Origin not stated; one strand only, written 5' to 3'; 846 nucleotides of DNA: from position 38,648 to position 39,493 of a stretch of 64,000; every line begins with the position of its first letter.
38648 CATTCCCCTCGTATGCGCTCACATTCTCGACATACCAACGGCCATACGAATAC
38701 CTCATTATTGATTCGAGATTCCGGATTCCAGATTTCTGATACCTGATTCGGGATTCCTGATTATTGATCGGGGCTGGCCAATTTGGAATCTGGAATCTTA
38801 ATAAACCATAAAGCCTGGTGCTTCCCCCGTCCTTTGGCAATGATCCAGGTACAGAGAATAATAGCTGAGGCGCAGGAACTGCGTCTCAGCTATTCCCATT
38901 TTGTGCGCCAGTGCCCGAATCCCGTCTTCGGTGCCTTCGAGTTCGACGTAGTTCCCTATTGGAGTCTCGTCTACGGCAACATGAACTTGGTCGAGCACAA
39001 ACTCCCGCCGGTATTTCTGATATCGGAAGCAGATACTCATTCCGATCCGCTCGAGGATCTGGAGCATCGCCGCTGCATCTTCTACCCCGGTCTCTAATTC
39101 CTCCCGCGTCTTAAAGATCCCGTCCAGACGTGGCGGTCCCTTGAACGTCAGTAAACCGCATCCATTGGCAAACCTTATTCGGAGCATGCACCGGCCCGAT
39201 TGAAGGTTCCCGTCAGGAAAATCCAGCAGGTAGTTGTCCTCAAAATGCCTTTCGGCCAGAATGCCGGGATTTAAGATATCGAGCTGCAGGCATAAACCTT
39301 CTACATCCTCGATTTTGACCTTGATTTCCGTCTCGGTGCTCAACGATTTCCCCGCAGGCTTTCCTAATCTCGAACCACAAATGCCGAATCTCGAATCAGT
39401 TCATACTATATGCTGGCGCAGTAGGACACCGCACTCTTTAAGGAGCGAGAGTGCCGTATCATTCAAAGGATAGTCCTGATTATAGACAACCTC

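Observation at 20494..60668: Genome-embedded family of 7-8 nt tandem-repeat hairpins filling intergenic spacers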

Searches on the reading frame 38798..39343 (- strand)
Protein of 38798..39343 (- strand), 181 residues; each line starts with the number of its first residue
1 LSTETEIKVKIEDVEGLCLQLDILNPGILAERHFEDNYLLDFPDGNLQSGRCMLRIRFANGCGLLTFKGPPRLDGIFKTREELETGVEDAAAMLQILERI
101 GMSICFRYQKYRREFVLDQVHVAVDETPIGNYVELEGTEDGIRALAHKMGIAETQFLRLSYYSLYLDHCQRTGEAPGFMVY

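Call 9: search_protein_families(library=pfam, proteins=[window:38798-39343:-])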
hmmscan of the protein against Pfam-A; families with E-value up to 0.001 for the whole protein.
window:38798-39343:- (181 aa): 1 family
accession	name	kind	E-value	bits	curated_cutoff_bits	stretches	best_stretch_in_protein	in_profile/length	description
PF01928.26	CYTH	-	2.9e-17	63.5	23.2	1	3-146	2-154/179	CYTH domain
